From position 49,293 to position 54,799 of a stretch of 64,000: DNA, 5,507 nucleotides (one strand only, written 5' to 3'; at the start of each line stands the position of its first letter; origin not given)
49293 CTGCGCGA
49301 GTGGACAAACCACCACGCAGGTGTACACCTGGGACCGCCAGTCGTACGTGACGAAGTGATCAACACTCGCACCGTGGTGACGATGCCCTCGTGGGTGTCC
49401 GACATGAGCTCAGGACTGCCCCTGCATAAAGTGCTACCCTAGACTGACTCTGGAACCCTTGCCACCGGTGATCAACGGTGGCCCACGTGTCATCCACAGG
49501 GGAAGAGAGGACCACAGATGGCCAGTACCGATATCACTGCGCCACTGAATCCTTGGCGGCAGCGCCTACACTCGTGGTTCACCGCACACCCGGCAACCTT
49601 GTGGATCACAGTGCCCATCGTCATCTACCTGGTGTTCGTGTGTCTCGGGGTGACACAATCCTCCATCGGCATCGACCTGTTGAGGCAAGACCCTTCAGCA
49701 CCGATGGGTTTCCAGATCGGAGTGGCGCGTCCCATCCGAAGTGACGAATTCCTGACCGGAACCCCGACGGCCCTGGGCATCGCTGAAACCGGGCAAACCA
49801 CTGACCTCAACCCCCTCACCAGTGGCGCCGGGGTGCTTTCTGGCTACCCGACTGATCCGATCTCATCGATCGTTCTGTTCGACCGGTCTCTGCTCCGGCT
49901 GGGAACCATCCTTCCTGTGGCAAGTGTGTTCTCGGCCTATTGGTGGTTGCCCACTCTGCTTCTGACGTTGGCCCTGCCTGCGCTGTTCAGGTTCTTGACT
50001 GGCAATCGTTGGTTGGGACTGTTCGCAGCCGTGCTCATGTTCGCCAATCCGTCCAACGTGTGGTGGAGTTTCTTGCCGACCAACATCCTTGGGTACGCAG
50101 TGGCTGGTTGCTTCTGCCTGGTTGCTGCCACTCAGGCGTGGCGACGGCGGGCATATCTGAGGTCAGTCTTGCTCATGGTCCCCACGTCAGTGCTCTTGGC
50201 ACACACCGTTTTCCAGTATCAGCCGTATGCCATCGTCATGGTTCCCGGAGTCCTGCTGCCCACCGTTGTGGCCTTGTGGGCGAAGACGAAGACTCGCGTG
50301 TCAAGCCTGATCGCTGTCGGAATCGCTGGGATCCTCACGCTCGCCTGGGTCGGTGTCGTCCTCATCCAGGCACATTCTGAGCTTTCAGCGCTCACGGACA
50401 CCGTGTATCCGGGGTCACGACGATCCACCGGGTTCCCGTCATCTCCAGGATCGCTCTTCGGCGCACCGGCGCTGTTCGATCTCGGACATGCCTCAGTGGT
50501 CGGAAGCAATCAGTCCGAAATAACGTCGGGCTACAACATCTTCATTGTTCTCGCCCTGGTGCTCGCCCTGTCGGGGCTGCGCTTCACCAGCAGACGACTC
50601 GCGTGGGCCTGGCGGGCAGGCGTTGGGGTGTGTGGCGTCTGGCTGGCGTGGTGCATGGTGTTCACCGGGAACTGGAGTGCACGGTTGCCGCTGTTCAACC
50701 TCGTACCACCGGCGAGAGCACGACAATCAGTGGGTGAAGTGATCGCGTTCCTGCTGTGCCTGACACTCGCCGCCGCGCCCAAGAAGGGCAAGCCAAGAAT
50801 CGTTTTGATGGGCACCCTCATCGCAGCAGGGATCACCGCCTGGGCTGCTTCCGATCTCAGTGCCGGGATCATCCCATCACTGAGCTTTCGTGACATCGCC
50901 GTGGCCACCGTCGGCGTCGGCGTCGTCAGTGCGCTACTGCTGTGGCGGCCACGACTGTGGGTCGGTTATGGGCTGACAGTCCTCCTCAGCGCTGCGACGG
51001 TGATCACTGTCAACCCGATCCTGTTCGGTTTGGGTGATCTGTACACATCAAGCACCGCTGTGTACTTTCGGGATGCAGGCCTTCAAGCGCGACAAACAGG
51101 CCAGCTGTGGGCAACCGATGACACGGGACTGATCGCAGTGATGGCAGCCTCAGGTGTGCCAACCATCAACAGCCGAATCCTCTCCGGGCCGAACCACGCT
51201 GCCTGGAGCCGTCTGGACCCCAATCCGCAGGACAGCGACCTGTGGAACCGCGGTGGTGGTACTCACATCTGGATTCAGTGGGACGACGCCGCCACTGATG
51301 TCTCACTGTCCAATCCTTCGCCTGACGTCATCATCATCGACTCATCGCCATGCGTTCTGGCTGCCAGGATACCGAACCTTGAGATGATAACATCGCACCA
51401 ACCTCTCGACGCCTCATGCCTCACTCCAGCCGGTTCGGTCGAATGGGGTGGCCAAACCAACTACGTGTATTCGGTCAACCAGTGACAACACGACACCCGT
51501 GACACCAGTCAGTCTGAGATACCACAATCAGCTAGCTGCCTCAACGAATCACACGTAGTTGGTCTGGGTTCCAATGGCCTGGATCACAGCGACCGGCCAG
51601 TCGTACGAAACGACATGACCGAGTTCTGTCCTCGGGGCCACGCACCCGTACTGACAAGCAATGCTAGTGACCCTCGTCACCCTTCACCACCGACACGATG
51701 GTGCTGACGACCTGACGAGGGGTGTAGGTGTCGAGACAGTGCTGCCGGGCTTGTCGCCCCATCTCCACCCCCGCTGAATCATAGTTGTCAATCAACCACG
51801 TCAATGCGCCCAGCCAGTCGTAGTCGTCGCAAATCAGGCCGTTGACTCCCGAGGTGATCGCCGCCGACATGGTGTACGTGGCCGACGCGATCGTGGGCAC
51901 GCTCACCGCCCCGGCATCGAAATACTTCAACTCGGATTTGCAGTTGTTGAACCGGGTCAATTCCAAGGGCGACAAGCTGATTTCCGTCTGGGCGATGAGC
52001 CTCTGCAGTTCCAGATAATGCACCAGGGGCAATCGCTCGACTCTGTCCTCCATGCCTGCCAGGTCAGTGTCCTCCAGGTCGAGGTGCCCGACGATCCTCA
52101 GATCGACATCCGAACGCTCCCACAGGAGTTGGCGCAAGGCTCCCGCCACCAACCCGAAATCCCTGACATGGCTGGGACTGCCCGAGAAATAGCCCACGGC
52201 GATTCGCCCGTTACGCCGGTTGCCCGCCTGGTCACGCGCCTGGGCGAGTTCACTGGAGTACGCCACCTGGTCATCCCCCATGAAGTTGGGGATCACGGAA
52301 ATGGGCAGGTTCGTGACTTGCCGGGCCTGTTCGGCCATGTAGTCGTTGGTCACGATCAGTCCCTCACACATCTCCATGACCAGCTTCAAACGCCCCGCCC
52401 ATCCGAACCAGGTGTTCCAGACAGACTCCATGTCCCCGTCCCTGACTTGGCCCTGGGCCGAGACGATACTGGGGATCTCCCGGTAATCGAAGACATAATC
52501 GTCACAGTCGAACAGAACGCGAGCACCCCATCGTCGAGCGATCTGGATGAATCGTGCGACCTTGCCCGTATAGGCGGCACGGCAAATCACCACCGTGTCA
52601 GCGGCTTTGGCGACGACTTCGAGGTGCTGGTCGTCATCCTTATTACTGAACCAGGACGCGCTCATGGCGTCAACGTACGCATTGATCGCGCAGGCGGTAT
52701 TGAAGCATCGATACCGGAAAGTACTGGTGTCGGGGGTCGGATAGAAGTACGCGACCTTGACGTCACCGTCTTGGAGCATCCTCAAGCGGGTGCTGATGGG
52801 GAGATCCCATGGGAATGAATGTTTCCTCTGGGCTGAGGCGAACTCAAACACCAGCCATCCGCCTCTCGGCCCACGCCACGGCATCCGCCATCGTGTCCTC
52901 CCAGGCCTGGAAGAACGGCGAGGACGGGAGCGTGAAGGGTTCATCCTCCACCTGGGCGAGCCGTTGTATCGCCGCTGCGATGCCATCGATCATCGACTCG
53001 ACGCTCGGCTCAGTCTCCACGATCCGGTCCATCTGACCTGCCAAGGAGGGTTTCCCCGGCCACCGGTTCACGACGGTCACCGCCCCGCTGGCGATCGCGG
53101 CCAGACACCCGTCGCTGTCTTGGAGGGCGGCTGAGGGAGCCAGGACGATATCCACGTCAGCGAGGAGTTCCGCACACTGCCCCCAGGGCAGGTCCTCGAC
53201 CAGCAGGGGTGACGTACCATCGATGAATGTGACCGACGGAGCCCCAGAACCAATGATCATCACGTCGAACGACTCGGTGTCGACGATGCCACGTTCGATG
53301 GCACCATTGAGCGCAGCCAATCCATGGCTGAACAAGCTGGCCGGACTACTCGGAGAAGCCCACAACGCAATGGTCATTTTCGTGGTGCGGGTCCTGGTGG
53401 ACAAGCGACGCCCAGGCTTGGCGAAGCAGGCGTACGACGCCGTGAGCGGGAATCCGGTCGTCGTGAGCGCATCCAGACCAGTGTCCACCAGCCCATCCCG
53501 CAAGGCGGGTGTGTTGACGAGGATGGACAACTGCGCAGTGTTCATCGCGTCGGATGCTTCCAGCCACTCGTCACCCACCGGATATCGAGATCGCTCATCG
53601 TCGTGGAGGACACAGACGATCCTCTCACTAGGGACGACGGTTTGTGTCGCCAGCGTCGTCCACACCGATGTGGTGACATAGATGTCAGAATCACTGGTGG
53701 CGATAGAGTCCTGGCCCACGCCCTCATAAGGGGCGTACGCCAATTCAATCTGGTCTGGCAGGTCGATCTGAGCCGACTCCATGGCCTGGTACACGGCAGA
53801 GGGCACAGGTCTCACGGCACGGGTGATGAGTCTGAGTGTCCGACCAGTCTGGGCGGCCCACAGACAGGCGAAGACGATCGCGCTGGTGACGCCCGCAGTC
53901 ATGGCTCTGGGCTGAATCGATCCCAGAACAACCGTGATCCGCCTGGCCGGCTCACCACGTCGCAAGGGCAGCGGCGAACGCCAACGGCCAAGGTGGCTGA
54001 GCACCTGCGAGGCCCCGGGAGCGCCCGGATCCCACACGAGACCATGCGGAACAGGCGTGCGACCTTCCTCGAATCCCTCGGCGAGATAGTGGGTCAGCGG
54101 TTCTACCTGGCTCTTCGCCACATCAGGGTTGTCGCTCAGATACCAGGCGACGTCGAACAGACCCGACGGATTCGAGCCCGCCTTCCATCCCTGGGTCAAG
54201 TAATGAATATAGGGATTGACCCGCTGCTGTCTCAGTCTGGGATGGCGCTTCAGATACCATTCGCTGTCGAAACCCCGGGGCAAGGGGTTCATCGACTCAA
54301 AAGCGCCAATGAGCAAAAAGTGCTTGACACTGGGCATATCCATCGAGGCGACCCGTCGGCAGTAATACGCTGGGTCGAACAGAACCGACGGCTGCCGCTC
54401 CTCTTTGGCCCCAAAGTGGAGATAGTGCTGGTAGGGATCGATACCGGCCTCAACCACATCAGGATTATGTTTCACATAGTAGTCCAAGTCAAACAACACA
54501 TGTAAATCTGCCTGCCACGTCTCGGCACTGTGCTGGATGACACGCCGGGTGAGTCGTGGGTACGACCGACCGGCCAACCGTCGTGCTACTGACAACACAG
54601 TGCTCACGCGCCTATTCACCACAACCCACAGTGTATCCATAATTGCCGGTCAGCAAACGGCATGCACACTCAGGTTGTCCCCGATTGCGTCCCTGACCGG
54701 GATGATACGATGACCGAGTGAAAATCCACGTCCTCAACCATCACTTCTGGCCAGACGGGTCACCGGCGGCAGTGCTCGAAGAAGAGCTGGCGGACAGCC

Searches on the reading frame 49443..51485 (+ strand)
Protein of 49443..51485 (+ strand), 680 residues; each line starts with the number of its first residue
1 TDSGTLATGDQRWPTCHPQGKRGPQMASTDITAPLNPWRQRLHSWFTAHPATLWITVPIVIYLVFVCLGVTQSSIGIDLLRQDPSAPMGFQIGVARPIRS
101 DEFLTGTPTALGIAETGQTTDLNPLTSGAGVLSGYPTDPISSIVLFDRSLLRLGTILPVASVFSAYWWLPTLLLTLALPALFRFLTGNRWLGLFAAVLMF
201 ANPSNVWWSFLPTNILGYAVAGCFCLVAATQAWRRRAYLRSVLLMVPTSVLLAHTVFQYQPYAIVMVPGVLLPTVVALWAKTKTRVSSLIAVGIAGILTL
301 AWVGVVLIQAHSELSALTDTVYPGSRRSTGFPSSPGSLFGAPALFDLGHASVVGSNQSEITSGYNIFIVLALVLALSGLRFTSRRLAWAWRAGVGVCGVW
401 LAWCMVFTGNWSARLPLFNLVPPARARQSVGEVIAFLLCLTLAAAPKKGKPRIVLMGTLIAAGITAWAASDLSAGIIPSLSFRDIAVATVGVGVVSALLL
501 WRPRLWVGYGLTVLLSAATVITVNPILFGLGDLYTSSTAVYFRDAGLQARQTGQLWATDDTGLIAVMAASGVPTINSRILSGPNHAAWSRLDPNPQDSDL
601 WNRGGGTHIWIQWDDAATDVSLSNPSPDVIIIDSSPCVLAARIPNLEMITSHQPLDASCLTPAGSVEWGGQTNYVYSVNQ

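Call 73: search_protein_families(library=pfam, proteins=[window:49443-51485:+], max_evalue=0.0001)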
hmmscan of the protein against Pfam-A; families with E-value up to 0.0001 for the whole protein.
window:49443-51485:+ (680 aa): 2 families
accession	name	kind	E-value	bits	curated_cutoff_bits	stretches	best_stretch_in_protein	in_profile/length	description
PF24677.1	DUF7657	-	7.3e-43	147.2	26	1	58-442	7-399/401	Domain of unknown function (DUF7657)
PF24672.1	DUF7654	-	9.5e-14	51.7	27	1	547-679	14-142/145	Domain of unknown function (DUF7654)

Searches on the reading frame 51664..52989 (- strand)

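Call 73: search_protein_families(library=pfam, proteins=[window:51664-52989:-], max_evalue=0.0001)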
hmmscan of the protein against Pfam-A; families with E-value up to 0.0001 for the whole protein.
window:51664-52989:- (441 aa): 2 families
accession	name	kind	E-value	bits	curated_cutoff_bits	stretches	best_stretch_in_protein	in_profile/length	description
PF13692.12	Glyco_trans_1_4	-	2.5e-07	31.5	27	1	278-396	17-136/142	Glycosyl transferases group 1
PF13524.12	Glyco_trans_1_2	-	7.2e-06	26.4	25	1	287-432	8-143/144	Glycosyl transferase-like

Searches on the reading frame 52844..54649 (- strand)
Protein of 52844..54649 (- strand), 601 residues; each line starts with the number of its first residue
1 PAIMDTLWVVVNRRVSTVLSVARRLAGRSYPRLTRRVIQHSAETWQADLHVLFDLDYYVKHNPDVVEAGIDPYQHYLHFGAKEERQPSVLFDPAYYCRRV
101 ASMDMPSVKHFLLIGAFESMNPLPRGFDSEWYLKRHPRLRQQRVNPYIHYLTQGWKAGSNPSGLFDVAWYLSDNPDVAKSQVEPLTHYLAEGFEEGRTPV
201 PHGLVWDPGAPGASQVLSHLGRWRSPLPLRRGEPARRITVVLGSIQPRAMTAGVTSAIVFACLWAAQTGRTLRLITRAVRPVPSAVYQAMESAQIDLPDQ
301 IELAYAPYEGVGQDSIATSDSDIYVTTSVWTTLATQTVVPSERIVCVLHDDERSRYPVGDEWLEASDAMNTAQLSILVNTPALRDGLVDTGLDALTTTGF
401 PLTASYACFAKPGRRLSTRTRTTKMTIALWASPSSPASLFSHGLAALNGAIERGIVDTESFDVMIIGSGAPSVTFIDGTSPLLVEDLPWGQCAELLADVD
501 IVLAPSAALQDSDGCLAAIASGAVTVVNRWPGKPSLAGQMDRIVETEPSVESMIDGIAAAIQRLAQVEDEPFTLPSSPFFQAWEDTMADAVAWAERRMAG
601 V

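Call 73: search_protein_families(library=pfam, proteins=[window:52844-54649:-], max_evalue=0.0001)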
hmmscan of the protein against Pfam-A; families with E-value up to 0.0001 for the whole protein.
window:52844-54649:- (601 aa): 1 family
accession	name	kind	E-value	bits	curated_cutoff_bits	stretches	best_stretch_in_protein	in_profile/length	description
PF22772.2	WsaF_C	-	4.5e-14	52.9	27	1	427-557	3-132/133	WsaF, C-terminal domain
